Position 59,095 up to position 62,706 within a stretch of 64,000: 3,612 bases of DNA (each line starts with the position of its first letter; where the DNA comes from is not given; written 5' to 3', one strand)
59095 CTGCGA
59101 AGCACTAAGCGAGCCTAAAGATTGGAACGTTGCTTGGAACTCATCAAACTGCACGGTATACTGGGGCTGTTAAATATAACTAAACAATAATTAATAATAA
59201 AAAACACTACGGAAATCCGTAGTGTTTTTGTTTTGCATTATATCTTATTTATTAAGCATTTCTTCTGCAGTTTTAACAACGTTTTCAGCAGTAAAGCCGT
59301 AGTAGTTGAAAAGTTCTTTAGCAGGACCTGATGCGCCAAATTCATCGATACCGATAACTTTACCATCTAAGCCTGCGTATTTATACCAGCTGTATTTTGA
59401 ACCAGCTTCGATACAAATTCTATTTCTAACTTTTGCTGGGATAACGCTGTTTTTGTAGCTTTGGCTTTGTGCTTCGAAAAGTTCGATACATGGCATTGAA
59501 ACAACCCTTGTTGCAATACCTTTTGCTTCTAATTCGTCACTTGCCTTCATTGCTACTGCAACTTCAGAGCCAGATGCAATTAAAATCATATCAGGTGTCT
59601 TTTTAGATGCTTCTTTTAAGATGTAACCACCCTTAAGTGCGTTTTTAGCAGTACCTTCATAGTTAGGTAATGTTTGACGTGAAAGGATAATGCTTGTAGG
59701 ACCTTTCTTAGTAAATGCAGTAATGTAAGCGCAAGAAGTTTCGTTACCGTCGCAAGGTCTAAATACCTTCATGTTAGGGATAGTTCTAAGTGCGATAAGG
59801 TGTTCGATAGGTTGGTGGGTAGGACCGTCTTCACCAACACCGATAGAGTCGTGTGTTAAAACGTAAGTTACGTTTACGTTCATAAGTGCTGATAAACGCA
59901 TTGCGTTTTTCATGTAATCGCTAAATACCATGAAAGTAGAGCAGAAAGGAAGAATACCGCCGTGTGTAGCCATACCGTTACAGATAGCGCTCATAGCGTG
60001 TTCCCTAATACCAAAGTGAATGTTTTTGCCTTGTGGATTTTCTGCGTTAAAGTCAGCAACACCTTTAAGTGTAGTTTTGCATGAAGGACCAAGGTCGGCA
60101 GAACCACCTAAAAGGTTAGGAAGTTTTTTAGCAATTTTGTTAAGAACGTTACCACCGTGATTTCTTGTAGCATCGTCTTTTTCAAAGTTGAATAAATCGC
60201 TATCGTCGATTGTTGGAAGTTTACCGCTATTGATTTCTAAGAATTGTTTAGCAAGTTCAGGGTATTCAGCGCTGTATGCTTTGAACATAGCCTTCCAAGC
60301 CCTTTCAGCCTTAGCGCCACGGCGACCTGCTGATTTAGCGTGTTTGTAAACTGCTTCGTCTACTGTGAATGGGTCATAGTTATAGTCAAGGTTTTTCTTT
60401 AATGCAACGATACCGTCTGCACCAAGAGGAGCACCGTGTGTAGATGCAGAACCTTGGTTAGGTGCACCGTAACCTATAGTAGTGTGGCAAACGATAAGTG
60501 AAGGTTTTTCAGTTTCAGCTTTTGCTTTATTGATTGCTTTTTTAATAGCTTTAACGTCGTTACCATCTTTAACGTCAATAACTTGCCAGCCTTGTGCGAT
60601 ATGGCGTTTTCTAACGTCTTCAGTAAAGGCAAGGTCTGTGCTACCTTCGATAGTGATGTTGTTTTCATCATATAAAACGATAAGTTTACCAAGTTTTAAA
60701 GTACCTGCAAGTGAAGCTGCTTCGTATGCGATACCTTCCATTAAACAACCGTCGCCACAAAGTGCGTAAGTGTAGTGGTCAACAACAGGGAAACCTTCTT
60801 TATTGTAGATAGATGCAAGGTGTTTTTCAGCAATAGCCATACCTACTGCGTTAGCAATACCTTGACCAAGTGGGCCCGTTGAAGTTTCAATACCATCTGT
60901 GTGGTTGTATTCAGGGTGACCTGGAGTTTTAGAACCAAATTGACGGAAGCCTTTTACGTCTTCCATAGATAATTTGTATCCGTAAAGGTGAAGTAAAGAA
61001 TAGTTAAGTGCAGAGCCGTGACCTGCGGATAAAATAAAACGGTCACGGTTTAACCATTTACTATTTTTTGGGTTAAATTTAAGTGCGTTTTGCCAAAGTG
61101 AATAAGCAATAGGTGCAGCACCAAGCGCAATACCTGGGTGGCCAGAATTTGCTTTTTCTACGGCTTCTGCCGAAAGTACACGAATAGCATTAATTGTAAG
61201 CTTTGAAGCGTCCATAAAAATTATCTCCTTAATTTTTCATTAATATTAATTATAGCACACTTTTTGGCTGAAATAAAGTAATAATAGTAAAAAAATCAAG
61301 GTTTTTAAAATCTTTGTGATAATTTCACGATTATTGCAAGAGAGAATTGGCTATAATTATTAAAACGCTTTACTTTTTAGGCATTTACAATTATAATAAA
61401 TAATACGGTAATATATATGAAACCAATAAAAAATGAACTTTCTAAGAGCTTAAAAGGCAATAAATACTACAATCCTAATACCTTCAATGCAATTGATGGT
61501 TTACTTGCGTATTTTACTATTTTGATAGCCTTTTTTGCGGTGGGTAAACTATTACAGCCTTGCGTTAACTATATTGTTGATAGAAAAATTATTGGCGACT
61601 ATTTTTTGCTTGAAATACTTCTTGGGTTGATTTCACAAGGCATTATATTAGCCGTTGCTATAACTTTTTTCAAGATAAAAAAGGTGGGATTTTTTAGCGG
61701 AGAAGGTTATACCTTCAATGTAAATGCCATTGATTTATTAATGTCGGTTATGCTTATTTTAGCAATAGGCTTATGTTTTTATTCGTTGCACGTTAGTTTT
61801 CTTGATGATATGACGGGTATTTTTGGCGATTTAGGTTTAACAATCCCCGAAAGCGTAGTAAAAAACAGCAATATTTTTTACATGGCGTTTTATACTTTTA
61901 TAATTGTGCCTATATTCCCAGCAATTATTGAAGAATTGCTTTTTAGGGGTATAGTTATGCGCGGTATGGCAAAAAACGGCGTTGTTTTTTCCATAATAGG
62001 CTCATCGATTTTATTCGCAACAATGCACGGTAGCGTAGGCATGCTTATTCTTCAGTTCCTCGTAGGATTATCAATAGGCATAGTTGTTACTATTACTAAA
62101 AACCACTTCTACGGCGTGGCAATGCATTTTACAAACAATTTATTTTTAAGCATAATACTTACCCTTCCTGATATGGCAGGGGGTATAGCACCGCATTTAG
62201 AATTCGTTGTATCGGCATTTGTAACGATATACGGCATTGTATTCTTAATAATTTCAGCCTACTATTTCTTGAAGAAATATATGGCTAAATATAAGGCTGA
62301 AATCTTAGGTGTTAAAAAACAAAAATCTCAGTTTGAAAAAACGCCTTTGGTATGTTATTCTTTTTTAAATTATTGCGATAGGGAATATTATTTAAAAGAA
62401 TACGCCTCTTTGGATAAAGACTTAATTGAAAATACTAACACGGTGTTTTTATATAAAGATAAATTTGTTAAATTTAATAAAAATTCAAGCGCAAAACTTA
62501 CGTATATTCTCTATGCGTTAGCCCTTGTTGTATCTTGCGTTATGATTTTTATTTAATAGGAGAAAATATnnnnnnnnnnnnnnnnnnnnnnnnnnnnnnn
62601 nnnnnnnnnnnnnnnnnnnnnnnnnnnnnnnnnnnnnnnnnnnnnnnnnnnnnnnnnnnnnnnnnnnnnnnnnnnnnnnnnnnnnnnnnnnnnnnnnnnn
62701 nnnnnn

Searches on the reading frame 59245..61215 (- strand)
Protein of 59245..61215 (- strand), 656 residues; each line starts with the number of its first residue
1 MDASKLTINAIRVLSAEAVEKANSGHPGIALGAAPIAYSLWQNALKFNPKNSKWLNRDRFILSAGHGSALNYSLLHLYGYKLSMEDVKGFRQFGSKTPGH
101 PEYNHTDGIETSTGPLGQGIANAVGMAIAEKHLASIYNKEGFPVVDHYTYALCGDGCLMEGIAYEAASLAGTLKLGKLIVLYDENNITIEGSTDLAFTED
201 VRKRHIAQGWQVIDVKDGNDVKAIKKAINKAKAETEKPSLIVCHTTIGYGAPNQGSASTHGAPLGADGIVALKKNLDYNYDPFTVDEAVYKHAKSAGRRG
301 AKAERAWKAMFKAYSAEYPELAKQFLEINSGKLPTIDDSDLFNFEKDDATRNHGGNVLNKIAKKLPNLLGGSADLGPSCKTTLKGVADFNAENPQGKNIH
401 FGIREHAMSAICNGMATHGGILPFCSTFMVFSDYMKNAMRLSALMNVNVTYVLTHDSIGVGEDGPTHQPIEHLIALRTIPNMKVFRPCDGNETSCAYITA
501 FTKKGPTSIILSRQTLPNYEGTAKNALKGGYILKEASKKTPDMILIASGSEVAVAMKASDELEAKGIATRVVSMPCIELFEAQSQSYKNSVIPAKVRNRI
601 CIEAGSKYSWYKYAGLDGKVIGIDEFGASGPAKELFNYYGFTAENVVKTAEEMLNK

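Call 69: search_protein_families(library=pfam, proteins=[window:59245-61215:-], max_evalue=0.00001)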
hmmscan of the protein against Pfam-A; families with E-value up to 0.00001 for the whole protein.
window:59245-61215:- (656 aa): 5 families
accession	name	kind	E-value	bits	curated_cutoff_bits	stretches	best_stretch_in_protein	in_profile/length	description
PF00456.26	Transketolase_N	-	5.5e-146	486.2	22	1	5-334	3-334/334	Transketolase, thiamine diphosphate binding domain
PF02779.29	Transket_pyr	-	4.6e-54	183.1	27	1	349-517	4-173/174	Transketolase, pyrimidine binding domain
PF22613.1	Transketolase_C_1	-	1.2e-42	145.1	27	1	529-642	1-113/113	Transketolase-like TK C-terminal domain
PF02780.25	Transketolase_C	-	3.1e-14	53.4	25.9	1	538-646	7-124/124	Transketolase, C-terminal domain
PF00676.26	E1_dh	-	9.3e-08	31.8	22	1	106-243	91-222/300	Dehydrogenase E1 component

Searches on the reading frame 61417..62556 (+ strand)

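Call 69: search_protein_families(library=pfam, proteins=[window:61417-62556:+], max_evalue=0.00001)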
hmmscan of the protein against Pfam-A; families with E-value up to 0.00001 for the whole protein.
window:61417-62556:+ (379 aa): 1 family
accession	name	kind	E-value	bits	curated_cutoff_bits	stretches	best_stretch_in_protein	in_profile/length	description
PF02517.21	Rce1-like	-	3.8e-14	53.2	22.4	1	158-243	5-93/93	Type II CAAX prenyl endopeptidase Rce1-like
